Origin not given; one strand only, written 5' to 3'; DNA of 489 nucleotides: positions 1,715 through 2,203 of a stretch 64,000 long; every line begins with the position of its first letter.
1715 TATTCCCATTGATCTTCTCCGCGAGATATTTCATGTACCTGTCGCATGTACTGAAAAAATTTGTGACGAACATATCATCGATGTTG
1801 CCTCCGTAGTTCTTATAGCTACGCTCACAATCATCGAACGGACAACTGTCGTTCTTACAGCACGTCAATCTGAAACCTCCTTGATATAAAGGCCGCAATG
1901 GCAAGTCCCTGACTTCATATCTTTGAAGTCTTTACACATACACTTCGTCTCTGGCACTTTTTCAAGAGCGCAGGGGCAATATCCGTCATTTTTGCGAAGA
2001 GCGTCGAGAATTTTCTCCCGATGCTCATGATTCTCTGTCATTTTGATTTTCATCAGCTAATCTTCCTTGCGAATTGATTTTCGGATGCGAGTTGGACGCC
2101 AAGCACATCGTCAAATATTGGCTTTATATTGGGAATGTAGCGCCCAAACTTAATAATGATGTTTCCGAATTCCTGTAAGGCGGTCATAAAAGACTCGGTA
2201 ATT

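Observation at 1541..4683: Class III RNR operon carrying its own thioredoxin-type reductant chain (duplicated FTR-like proteins plus NrdH)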

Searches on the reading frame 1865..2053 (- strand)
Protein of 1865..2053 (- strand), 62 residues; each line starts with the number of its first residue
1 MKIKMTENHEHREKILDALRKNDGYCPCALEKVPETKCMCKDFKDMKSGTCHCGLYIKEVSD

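Call 3: search_protein_families(library=pfam, proteins=[window:1865-2053:-], max_evalue=1)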
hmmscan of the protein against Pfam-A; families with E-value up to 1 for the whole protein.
window:1865-2053:- (62 aa): 2 families
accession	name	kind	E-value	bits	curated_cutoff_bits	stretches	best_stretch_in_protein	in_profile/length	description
PF02943.20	FeThRed_B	-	0.0064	17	22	1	19-59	39-88/106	Ferredoxin thioredoxin reductase catalytic beta chain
PF12417.13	DUF3669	-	0.065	13.6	22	1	4-43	11-50/66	Zinc finger protein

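Call 4: search_protein_families(library=ncbifam, proteins=[window:1865-2053:-], max_evalue=1)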
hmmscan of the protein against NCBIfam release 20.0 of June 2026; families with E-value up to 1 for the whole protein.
window:1865-2053:- (62 aa): 0 families

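Call 6: search_dna_similar(query=window:1865-2053:-, collection=phages, mode=protein, max_evalue=0.01, max_rows=40)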
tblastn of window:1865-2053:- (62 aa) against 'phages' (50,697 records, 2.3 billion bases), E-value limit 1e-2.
Records with a match: 7; places in all: 7; records where one place covers at least 80% of the query: 7.
Best place of each record, by identity: <60% 7.
By first word of the organism name: Clostridium 4; Bacteriophage 3.
By host as written in the record: - 4; Clostridium botulinum type C strain C-Stockholm 2; Clostridium botulinum D str. 1873 1.
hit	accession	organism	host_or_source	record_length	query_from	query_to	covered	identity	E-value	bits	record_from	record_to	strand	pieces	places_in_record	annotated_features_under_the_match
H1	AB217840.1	Clostridium botulinum D phage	-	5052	3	61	95%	46.8%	5e-8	52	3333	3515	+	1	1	hypothetical protein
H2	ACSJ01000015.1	Clostridium phage D-1873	Clostridium botulinum D str. 1873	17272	3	61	95%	46.8%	5e-8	52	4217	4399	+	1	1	conserved hypothetical protein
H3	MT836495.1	Bacteriophage sp.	human fecal samples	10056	8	58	82%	52.9%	6e-11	61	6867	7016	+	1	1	record has no annotation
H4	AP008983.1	Clostridium phage c-st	Clostridium botulinum type C strain ...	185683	1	58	94%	45.8%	4e-8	52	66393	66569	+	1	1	hypothetical protein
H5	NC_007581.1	Clostridium phage c-st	Clostridium botulinum type C strain ...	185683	1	58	94%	45.8%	4e-8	52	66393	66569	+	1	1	hypothetical protein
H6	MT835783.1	Bacteriophage sp.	human fecal samples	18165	1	59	95%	42.2%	2e-8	54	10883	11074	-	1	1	record has no annotation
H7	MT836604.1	Bacteriophage sp.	human fecal samples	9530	1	58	94%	39.7%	3e-8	53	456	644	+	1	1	record has no annotation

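Call 7: get_annotated_region(hit=H4, flank=6000)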
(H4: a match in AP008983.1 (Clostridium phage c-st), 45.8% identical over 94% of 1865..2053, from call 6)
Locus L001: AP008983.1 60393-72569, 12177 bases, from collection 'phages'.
description: Clostridium phage c-st genomic DNA, complete genome.
organism: Clostridium phage c-st (NCBI taxid 12336)
taxonomy: Viruses; Duplodnaviria; Heunggongvirae; Uroviricota; Caudoviricetes
host: Clostridium botulinum type C strain C-Stockholm; source: -; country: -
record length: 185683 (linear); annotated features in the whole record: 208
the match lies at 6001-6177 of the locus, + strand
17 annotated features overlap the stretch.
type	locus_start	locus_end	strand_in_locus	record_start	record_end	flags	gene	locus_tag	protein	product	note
CDS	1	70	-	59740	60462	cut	-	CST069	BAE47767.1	hypothetical protein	weakly similar to the C-ter part of possible surface protein, responsible for cell interaction; contains cell adhesion ...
CDS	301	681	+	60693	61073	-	-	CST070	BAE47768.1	hypothetical protein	-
CDS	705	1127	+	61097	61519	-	-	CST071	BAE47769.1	hypothetical protein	-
CDS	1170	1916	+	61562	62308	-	-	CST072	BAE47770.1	conserved hypothetical protein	similar to hypothetical protein [Clostridium perfringens] (gi|18311501|ref|NP_563435.1|) percent identity 25 in 220 aa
CDS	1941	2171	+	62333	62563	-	-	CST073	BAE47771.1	hypothetical protein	-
CDS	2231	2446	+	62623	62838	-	-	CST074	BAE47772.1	putative glutaredoxin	similar to GLUTAREDOXIN 3 (grxC1) [Rickettsia prowazekii] (gi|15604077|ref|NP_220592.1|) percent identity 35 in 55 aa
CDS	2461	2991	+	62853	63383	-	-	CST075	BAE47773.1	putative anaerobic ribonucleotide reductase-related protein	similar to anaerobic ribonucleoside-triphosphate reductase-related proteins, eg., (gi|15643150|ref|NP_228194.1|) ...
CDS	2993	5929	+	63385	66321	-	-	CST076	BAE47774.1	putative anaerobic ribonucleotide reductase-related protein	N-ter is similar to hypothetical protein [Thermotoga maritima] (gi|15643151|ref|NP_228195.1|) percent identity 44 in ...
CDS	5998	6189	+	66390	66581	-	-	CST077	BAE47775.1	hypothetical protein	weakly similar to Ferredoxin-thioredoxin reductase, catalytic chain [Methanosarcina mazei Goe1] ...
CDS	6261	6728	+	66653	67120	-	-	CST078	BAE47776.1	putative dUTPase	similar to deoxyuridine triphosphate nucleotidohydrolases, e.g., (gi|16803731|ref|NP_465216.1|) [Listeria monocytogenes ...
CDS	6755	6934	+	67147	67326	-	-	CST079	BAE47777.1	hypothetical protein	-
CDS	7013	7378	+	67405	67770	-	-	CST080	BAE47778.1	hypothetical protein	-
CDS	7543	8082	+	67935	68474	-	-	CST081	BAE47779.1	probable botulinum neurotoxin regulator protein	identical to botulinum neurotoxin regulator protein 22 (ORF-22) [Clostridium botulinum D phage] ...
CDS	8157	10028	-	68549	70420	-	-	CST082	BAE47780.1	hemoagglutinin component HA-70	HA-53 and HA-22/23 precirsor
CDS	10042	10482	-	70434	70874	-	-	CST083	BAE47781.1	hemoagglutinin component HA-17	HA 17 KD subunit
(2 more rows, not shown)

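Call 8: find_homologous_proteins(query=window:1865-2053:-, max_evalue=0.001)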
Query window:1865-2053:- (62 aa): 308 proteins with E <= 0.001 among 308 candidates; the best 120 are listed.
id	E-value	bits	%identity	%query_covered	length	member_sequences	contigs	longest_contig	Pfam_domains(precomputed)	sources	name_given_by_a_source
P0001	2.2e-36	140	100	100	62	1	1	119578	-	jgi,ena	-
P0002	7.1e-31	122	87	100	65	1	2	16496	-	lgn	-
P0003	3.1e-29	117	81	100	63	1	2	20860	-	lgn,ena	-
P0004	7.1e-28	113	84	100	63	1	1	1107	-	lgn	-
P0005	1.1e-23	100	71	94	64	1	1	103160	-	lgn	-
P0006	1.1e-22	96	69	94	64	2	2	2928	-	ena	-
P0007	5.1e-22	94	67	94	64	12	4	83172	-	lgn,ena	-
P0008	2.5e-21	92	62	98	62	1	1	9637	-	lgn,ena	-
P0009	1.5e-20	90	64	97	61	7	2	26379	-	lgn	-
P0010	7.1e-20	88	63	95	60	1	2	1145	-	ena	-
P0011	1.0e-19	87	61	95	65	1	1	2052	-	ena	-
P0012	1.5e-19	87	63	95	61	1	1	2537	-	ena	-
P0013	1.5e-19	87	70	81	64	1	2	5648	-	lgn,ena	-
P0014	1.8e-19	86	65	97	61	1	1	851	PF02943.21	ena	-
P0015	2.8e-19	86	61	92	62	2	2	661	-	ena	-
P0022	2.5e-18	83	60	94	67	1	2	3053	PF02943.21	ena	-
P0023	3.5e-18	82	63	95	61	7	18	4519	PF02943.21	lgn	-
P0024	6.8e-18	81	56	95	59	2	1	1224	PF02943.21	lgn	-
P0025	7.4e-18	81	56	95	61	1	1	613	PF02943.21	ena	-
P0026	9.3e-18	81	65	95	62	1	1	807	PF02943.21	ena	-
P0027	9.5e-18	81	60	92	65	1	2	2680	PF02943.21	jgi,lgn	jgi:ferredoxin-thioredoxin reductase catalytic subunit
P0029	1.1e-17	81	59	94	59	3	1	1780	PF02943.21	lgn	-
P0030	1.1e-17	81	63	95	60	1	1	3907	PF02943.21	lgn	-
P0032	2.5e-17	80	61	90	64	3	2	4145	PF02943.21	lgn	-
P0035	3.2e-17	79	59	95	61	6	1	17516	PF02943.21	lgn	-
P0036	3.4e-17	79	60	94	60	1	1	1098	PF02943.21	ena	-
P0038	4.2e-17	79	58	92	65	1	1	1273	PF02943.21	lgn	-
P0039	4.2e-17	79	58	92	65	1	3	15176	PF02943.21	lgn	-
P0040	4.7e-17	79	58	92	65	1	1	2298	PF02943.21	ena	-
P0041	5.2e-17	79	57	94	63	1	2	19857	PF02943.21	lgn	-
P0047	7.9e-17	78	56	92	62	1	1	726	PF02943.21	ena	-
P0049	1.6e-16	77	59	95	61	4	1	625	PF02943.21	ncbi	-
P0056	2.6e-16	76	57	94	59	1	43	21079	PF02943.21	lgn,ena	-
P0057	2.7e-16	76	59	94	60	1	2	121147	PF02943.21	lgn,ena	-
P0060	4.6e-16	76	59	94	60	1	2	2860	PF02943.21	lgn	-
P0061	4.9e-16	75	57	94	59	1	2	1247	PF02943.21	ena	-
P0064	6.1e-16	75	56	95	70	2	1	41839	PF02943.21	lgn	-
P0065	7.5e-16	75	58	95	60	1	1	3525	PF02943.21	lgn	-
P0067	8.5e-16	75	57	90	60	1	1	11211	PF02943.21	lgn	-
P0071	1.2e-15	74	52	97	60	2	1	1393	PF02943.21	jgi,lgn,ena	jgi:ferredoxin-thioredoxin reductase catalytic subunit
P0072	1.2e-15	74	54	92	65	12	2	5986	PF02943.21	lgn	-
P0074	1.8e-15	74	55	94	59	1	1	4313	PF02943.21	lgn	-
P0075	2.0e-15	74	54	95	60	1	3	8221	PF02943.21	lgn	-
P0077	2.2e-15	73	55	94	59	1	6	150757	PF02943.21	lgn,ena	-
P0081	2.7e-15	73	54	95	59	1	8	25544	PF02943.21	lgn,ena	-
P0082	2.7e-15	73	59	94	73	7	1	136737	PF02943.21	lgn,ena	-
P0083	3.0e-15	73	53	95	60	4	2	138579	PF02943.21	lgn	-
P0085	3.3e-15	73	55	97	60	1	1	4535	PF02943.21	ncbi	-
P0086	3.3e-15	73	60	92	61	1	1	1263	PF02943.21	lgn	-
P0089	3.8e-15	73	55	97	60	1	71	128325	-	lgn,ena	-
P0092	5.1e-15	72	58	92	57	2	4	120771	PF02943.21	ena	-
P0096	5.6e-15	72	58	95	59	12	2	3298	PF02943.21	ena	-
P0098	6.0e-15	72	56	95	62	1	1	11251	PF02943.21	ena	-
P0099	6.0e-15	72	53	94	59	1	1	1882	PF02943.21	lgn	-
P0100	6.6e-15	72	60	85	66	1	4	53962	PF02943.21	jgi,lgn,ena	-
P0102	7.1e-15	72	52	100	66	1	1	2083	PF02943.21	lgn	-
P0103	7.3e-15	72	56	95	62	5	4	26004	PF02943.21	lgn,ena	-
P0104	7.4e-15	72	55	95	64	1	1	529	PF02943.21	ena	-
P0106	8.7e-15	72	59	94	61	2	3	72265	PF02943.21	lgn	-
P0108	8.9e-15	71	53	95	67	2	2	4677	PF02943.21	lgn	-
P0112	1.1e-14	71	53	94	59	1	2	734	PF02943.21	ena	-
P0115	1.1e-14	71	62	84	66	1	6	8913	PF02943.21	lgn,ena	-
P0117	1.2e-14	71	56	97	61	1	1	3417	PF02943.21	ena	-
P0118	1.3e-14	71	57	90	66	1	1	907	PF02943.21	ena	-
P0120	1.4e-14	71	55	95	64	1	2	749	PF02943.21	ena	-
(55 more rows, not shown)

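Call 11: find_encoding_contigs(protein=P0001, flank=6000, max_places=4)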
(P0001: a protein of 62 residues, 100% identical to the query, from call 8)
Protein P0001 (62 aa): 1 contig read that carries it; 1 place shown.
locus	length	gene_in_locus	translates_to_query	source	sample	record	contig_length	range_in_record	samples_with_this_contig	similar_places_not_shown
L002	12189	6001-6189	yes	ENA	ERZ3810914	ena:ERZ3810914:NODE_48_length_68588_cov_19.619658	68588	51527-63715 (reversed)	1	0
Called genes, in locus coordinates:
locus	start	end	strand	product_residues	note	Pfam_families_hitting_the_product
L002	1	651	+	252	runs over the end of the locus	-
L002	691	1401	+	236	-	PF02562:PhoH, PF13604:AAA_30, PF13245:AAA_19 (faint)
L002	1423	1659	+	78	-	-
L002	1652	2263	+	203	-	-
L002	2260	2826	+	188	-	PF21448:DNMK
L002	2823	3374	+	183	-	PF06941:NT5C, PF13344:Hydrolase_6 (weak)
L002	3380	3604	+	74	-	-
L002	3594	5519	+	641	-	PF13597:NRDD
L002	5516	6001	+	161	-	PF13353:Fer4_12 (weak)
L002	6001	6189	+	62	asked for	-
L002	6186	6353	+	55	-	-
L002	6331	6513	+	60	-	-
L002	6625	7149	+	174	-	PF00692:dUTPase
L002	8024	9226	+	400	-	PF14659:Phage_int_SAM_3, PF22022:Phage_int_M, PF00589:Phage_integrase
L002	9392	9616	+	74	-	PF01906:YbjQ_1, PF23025:YbjQ_2 (weak)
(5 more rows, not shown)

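Call 12: find_encoding_contigs(protein=P0089, flank=6000, max_places=6)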
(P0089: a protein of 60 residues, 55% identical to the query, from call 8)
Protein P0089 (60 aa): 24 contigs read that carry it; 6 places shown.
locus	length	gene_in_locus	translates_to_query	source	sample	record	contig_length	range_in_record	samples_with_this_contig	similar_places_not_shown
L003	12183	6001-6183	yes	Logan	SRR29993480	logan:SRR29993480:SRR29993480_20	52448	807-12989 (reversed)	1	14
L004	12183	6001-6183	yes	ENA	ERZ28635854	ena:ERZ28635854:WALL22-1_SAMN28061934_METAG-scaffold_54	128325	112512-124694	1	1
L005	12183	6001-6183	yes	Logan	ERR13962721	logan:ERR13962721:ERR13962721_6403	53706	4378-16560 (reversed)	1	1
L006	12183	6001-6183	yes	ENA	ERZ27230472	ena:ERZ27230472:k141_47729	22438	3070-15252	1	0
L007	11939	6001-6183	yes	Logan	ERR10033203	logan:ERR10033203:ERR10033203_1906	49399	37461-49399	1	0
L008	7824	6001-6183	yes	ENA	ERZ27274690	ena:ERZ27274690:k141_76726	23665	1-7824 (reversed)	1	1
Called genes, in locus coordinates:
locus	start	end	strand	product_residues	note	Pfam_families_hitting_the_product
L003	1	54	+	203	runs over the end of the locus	PF07486:Hydrolase_2 (weak)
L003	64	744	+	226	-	PF02511:Thy1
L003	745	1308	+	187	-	PF21448:DNMK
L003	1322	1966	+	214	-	PF00574:CLP_protease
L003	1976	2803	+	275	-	PF02562:PhoH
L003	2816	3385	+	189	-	PF06941:NT5C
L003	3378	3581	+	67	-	-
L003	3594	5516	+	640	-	PF13597:NRDD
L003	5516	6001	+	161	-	PF13353:Fer4_12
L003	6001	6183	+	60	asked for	-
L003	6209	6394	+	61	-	-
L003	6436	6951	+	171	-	PF06725:3D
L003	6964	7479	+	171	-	PF00692:dUTPase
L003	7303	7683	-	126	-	-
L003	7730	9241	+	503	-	PF00239:Resolvase, PF07508:Recombinase, PF13408:Zn_ribbon_recom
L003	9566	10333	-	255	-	PF01209:Ubie_methyltran, PF05724:TPMT (weak), PF13489:Methyltransf_23, PF13847:Methyltransf_31, PF08241:Methyltransf_11, PF08242:Methyltransf_12, PF13649:Methyltransf_25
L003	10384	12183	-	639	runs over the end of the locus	PF00009:GTP_EFTU, PF01926:MMR_HSR1 (weak), PF14492:EFG_III, PF03764:EFG_IV, PF00679:EFG_C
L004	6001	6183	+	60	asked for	-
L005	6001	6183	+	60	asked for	-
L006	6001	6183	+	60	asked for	-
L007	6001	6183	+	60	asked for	-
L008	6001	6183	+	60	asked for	-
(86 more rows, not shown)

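Call 33: search_solved_structures(query=A1, max_evalue=1, show_alignments=3)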
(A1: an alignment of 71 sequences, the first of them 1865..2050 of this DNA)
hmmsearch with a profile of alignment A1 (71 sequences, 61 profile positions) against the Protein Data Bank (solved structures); distinct sequences matched with E-value up to 1: 2.
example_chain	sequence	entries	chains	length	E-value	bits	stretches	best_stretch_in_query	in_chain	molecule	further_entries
4tpu_A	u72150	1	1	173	0.0084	19.2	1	5-58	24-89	Rubredoxin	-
7pwe_A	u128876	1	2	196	0.048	16.7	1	20-58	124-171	Ferredoxin-thioredoxin reductase subunit B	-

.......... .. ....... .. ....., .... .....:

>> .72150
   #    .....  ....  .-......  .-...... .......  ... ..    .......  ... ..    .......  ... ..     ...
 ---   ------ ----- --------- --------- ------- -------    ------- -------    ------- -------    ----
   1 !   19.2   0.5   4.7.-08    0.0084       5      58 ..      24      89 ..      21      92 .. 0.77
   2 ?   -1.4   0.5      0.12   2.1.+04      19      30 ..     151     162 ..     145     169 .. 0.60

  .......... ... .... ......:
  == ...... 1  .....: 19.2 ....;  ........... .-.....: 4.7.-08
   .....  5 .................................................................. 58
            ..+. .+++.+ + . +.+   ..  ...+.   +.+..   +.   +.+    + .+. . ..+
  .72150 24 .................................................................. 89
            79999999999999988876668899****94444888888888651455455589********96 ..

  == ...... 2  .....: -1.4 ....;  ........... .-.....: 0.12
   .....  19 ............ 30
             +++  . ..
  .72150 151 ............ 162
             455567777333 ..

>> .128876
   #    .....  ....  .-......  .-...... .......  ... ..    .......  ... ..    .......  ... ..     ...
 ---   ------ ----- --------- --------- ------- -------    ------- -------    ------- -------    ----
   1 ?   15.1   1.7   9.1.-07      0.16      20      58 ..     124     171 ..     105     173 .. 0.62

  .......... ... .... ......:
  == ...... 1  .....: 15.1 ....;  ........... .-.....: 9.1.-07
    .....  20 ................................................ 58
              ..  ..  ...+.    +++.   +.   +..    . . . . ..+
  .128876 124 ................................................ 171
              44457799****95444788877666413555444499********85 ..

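Call 39: find_related_loci(query=A3, collection=genome_contigs, flank=6000)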
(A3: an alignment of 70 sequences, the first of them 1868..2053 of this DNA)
Query A3 (62 aa) in genome_contigs; peptide patterns used: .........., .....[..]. (x = any residue, [..] = any of these).
600 stretches matched a pattern (row limit reached: there are more); 574 encode a relative of the query (tblastn E <= 1e-3); the best 80 are kept; 80 distinct loci.
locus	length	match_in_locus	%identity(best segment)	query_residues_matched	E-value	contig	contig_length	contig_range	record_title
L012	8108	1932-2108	56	1-59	4e-20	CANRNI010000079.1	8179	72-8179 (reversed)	MAG: uncultured Clostridia bacterium isolate Lapin-021__bin38 genome assembly, contig: Lapin-021__NODE_10339_length_8179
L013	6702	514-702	54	1-59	7e-20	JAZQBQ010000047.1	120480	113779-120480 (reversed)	MAG: Congzhengia sp. isolate T1900044640_TS20190106.MAGScoT_cleanbin_000029 SGB_1240_k141_1480698, whole genome shotgun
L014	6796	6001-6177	53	1-59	9e-20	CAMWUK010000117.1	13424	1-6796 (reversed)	MAG TPA_asm: uncultured Clostridiaceae bacterium isolate SRR14411333_bin.4_metawrap_v1.3_MAG genome assembly, contig: NO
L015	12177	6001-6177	54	1-59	3e-19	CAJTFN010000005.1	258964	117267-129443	Oscillospiraceae bacterium isolate C18_42_OV_BP genome assembly, contig: MGBC000153.5, whole genome shotgun sequence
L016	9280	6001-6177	56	1-59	8e-19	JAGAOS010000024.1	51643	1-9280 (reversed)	MAG: Clostridia bacterium isolate RGIG8635 Water_deer_Cecum.Co__c425252, whole genome shotgun sequence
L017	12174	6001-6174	55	1-58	1e-18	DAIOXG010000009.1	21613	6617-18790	MAG TPA_asm: Prevotella sp. isolate CTOTU45222 NODE_342_length_21613_cov_7.110864, whole genome shotgun sequence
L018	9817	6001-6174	55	1-58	1e-18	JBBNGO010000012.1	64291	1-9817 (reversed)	Hominicoprocola fusiformis strain CLA-AA-H188 CLAAAH188_contig_12_length_64291, whole genome shotgun sequence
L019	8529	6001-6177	49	1-59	2e-18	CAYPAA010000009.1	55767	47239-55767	MAG TPA_asm: uncultured Roseburia sp. isolate SRP222994_co1_249 genome assembly, contig: NODE_900_length_55767_cov_30.93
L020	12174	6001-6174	53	1-58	4e-18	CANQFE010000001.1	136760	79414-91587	MAG: uncultured Bacilli bacterium isolate Lapin-008__bin14 genome assembly, contig: Lapin-008__NODE_109_length_136760_co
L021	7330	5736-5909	55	1-58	6e-18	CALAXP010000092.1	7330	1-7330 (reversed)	MAG TPA_asm: uncultured Lachnospiraceae bacterium isolate SRR1747021_bin.24_CONCOCT_v1.1_MAG genome assembly, contig: ER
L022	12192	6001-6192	53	1-62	8e-18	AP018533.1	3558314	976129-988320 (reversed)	Clostridiales bacterium CCNA10 DNA, complete genome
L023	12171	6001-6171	56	2-58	8e-18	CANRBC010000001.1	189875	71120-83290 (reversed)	MAG: uncultured Clostridia bacterium isolate Lapin-030__bin20 genome assembly, contig: Lapin-030__NODE_59_length_189875_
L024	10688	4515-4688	50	1-58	1e-17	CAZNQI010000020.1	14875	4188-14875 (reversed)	MAG TPA_asm: uncultured Faecalibacterium sp. isolate SRP315200_co1_701 genome assembly, contig: NODE_8148_length_14875_c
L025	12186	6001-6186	52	1-62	1e-17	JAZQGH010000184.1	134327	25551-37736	MAG: Acutalibacteraceae bacterium isolate T1900044631_TS20190097.MAGScoT_cleanbin_000009 SGB_1035_k141_311025, whole gen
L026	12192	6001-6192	45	1-59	1e-17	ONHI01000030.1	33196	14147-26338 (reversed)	uncultured Clostridiales bacterium isolate RUG311 genome assembly, contig: scaffold_1984, whole genome shotgun sequence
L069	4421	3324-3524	48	1-62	2e-15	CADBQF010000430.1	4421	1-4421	MAG: Ruminococcus flavefaciens isolate RUG14191 genome assembly, contig: RUG14191_asm_430, whole genome shotgun sequence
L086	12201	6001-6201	46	1-62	4e-15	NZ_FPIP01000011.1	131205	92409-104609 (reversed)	Ruminococcus flavefaciens strain YL228, whole genome shotgun sequence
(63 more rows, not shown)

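Call 40: find_related_loci(query=A3, collection=viral_contigs, flank=6000)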
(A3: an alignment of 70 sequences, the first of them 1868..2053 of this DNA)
Query A3 (62 aa) in viral_contigs; peptide patterns used: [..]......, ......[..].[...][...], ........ (x = any residue, [..] = any of these).
554 stretches matched a pattern; 502 encode a relative of the query (tblastn E <= 1e-3); the best 80 are kept; 80 distinct loci.
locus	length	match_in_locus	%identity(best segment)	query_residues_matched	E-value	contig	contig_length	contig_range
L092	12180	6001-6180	63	3-62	2e-23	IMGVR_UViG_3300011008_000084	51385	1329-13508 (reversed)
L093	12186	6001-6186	58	1-61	9e-22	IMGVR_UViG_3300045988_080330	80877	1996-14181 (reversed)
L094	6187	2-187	56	1-61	1e-21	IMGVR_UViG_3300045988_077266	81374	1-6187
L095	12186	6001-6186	56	1-61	2e-21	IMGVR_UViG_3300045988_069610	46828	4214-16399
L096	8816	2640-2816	59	1-59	4e-21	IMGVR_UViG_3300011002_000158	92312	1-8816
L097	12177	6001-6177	59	1-59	4e-21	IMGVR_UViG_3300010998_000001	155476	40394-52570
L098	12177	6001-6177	59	1-59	4e-21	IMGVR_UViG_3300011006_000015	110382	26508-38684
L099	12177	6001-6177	59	1-59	5e-21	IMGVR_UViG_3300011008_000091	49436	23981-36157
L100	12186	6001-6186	56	1-61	5e-21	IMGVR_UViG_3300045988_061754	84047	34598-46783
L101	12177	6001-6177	63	1-59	9e-21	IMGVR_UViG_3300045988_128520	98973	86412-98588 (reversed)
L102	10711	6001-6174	59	1-58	1e-20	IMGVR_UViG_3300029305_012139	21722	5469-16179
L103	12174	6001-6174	55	1-58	5e-20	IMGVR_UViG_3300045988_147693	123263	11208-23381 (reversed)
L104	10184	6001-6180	58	1-60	8e-20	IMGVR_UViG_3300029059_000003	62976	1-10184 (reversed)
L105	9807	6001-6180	58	1-60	8e-20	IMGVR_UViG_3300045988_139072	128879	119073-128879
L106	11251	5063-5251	54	1-59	6e-20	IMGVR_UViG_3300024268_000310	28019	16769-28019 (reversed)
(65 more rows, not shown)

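Call 44: predict_structure(alignment_id=A3)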
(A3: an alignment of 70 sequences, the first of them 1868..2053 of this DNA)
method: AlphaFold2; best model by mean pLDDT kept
length: 62 residues; sequences in the alignment: 70
mean_pLDDT: 96.3   pTM: 0.79
mean pLDDT of the five models: 96.3, 95.3, 94.1, 93.6, 90.0
residues with pLDDT >= 90: 59; 70-90: 3; 50-70: 0; < 50: 0
segments of 3 or more residues with pLDDT < 50: none
pLDDT, mean of each block of 10 residues (from residue 1): 96 98 97 97 97 97 76
secondary structure, 60 per line:
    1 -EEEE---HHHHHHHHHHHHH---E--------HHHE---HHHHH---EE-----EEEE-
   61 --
elements in order: E2-5 H9-21 H41-45 E56-59
